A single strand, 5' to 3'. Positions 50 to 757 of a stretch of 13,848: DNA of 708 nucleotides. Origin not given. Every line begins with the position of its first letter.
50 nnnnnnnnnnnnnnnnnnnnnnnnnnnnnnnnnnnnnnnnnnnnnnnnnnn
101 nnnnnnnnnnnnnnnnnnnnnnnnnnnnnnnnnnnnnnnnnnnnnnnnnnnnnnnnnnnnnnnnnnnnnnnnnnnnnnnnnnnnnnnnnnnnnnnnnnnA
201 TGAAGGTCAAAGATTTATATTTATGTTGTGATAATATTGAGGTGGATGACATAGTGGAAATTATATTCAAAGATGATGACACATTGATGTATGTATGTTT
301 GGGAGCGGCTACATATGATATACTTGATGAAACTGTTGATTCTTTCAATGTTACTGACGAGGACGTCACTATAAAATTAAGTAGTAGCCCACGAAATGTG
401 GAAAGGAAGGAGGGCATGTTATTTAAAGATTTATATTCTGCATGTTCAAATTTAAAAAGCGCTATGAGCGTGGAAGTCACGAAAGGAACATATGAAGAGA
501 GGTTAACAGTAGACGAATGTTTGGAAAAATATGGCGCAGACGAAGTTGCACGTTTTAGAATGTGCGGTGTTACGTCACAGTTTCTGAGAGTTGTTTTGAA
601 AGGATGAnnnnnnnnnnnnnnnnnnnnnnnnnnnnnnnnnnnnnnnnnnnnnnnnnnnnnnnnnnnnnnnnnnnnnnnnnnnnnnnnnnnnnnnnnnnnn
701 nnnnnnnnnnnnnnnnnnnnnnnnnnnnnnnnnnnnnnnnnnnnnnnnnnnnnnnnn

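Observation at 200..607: A family of small (~60-aa) proteins occupies both genome termini in five copies, two of them fused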

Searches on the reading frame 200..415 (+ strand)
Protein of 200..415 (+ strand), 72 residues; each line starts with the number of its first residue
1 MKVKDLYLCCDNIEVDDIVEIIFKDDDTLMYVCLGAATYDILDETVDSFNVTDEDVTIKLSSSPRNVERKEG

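Call 14: find_homologous_proteins(query=A2, max_evalue=0.01)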
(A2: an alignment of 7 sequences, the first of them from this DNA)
Query A2 (7 sequences) (72 aa, profile of the alignment): 204 proteins with E <= 0.01 among 248 candidates; the best 120 are listed.
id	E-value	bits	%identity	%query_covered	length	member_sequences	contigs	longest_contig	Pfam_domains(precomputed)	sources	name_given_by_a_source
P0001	4.3e-28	115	-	-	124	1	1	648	-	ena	-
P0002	9.4e-22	95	38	29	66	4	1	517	-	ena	-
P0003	1.4e-21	95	-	-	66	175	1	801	-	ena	-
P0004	1.9e-21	94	43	29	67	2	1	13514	-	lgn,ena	-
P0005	1.9e-21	94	-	-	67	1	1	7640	-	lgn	-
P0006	2.2e-21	94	-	-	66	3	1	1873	-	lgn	-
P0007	2.3e-21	94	-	-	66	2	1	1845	-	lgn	-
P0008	2.6e-21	94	38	29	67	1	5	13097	-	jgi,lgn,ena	jgi:hypothetical protein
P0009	2.9e-21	94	31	50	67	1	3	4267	-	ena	-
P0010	4.1e-21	93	-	-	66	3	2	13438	-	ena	-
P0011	4.1e-21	93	-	-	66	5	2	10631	-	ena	-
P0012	4.7e-21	93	43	19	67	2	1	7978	-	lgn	-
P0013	6.0e-21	93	-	-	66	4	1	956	-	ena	-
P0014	7.1e-21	92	43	29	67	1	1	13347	-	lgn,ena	-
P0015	7.3e-21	92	-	-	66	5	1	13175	-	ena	-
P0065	1.7e-18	85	69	18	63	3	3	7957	-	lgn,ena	-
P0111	5.7e-15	73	48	29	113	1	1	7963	-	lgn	-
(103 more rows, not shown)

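Call 84: search_protein_families(library=ncbifam, proteins=[P0065], max_evalue=0.1)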
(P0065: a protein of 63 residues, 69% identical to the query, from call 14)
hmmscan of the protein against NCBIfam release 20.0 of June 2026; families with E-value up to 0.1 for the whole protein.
P0065 (63 aa): 0 families

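Call 89: find_encoding_contigs(protein=P0111, flank=1500, max_places=2)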
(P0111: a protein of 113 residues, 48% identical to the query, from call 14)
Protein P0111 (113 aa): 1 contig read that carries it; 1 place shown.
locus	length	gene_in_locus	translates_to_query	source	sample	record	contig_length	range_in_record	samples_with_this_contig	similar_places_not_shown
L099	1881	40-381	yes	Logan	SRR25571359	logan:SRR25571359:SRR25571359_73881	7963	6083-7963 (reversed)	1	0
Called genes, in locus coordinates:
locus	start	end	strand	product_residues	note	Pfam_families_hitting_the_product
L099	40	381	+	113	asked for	-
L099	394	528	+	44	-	-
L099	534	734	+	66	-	-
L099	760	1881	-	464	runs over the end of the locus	PF12708:Pect-lyase_RHGA_epim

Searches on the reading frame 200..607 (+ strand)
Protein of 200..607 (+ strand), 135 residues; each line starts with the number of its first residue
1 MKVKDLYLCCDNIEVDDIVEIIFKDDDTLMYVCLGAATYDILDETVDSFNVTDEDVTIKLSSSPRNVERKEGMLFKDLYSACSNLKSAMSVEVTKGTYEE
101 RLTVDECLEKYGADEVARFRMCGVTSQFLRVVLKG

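Call 6: search_protein_families(library=pfam, proteins=[window:200-607:+], max_evalue=0.01)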
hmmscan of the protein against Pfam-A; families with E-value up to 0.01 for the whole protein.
window:200-607:+ (135 aa): 0 families

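Call 12: search_protein_families(library=phrogs, proteins=[window:200-607:+], max_evalue=0.1)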
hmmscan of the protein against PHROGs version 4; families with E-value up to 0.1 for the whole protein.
window:200-607:+ (135 aa): 0 families

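Call 22: find_homologous_proteins(query=window:200-604:+, max_evalue=0.01)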
Query window:200-604:+ (135 aa): 5 proteins with E <= 0.01 among 15 candidates.
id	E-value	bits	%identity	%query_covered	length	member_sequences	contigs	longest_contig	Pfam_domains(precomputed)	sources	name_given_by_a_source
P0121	1.9e-80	285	99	99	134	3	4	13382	-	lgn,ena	-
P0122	1.7e-72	260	90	100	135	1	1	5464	-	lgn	-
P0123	1.3e-49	186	71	99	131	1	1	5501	-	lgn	-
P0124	1.3e-39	153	66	89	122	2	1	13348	-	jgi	jgi:hypothetical protein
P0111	3.7e-15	74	65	46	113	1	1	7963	-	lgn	-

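Call 62: predict_structure(alignment_id=A7)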
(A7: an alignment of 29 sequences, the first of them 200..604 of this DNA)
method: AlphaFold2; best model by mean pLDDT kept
length: 135 residues; sequences in the alignment: 29
mean_pLDDT: 71.8   pTM: 0.64
mean pLDDT of the five models: 71.8, 66.6, 65.6, 65.3, 61.3
residues with pLDDT >= 90: 18; 70-90: 48; 50-70: 61; < 50: 8
segments of 3 or more residues with pLDDT < 50: 63-70
pLDDT, mean of each block of 10 residues (from residue 1): 69 66 63 61 67 60 44 78 78 91 92 87 72 85
secondary structure, 60 per line:
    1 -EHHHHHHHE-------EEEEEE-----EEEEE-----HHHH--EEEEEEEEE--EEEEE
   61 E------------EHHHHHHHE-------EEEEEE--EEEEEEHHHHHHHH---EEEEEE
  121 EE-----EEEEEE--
elements in order: H3-9 E18-23 E29-33 H39-42 E45-53 E56-61 H75-81 E90-95 E98-103 H104-111 E115-122 E128-133
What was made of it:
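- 200..607 (+): A-B fusion gene: 135 aa, two family domains joined by a disordered linker. AF2 pLDDT is 71.8 and pTM 0.64 (call 62).
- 200..385 (+): Domain A (residues 1-62), strongly acidic (net charge -12, pI 4.05). Predicted elements are H3-9, E18-23, E29-33, H39-42, E45-53, E56-61 (call 62).
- A and B have the same order of elements in the fusion model (call 62).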

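Call 68: fold_search(model_id=the predicted structure, library=pdb)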
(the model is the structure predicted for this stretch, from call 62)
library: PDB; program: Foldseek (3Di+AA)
matches with E <= 10: 339; with E <= 0.001: 0
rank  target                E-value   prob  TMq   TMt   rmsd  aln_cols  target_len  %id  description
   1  4ouq                  4.7e-01  0.35  0.27  0.33   5.5        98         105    6  Crystal structure of a DUF4783 family protein (BF1468) from Bacteroides fragilis YCH46 at 1.55 A resolution (released 2014-04-30)
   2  4rgt_B                5.7e-01  0.04  0.20  0.15  12.3       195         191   13  2.0 Angstrom Crystal Structure of Superantigen-like Protein from Staphylococcus aureus in Complex with 3-N-Acetylneura (released 2014-10-08)
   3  3v05_C                5.7e-01  0.04  0.19  0.15  12.4       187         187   13  2.4 Angstrom Crystal Structure of Superantigen-like Protein from Staphylococcus aureus. (released 2011-12-21)
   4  4orl                  6.4e-01  0.21  0.26  0.31   5.5        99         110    7  Crystal structure of a DUF4783 family protein (BACOVA_04304) from Bacteroides ovatus ATCC 8483 at 1.40 A resolution (released 2014-03-05)
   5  8s9t_B                7.3e-01  0.30  0.25  0.20   4.1        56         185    9  CRISPR-Cas type III-D effector complex (released 2024-04-24)
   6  4rfb_B                9.3e-01  0.02  0.17  0.13  13.7       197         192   11  1.93 Angstrom Crystal Structure of Superantigen-like Protein from Staphylococcus aureus in Complex with Sialyl-Lewis X (released 2014-10-08)
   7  3hr6                  9.9e-01  0.01  0.13  0.05  19.8       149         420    8  Structure of the Corynebacterium diphtheriae major pilin SpaA points to a modular pilus assembly stabilizing isopeptide  (released 2009-09-15)
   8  5j72_A                1.1e+00  0.03  0.19  0.05  16.8       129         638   12  Cwp6 from Clostridium difficile (released 2017-02-08)
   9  8q67_E                1.1e+00  0.03  0.17  0.05  17.2       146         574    8  Crystal structure of a homohexameric MCM from M. acidophilum (released 2025-03-12)
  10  4rgt_A                1.2e+00  0.02  0.18  0.14  13.6       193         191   11  2.0 Angstrom Crystal Structure of Superantigen-like Protein from Staphylococcus aureus in Complex with 3-N-Acetylneura (released 2014-10-08)
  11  5iy0_A                1.3e+00  0.02  0.15  0.08  16.5       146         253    9  PfMCM N-terminal domain double hexamer (released 2016-07-13)
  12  1gb4_MODEL_1_A        1.4e+00  0.15  0.22  0.42   4.5        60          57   10  HYPERTHERMOPHILIC VARIANT OF THE B1 DOMAIN FROM STREPTOCOCCAL PROTEIN G, NMR, 47 STRUCTURES (released 1998-07-22)
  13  3l08                  1.4e+00  0.09  0.22  0.05  11.0       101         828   14  Structure of Pi3K gamma with a potent inhibitor: GSK2126458 (released 2010-06-23)
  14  4rfb_D                1.4e+00  0.02  0.17  0.13  13.8       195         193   15  1.93 Angstrom Crystal Structure of Superantigen-like Protein from Staphylococcus aureus in Complex with Sialyl-Lewis X (released 2014-10-08)
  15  7xv0_A                1.4e+00  0.01  0.13  0.14  13.3       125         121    9  Crystal structure of RPA70N-BLMp1 fusion (released 2023-06-14)
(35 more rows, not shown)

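Call 84: search_protein_families(library=ncbifam, proteins=[window:200-604:+], max_evalue=0.1)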
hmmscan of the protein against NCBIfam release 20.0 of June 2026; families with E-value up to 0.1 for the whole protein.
window:200-604:+ (135 aa): 0 families
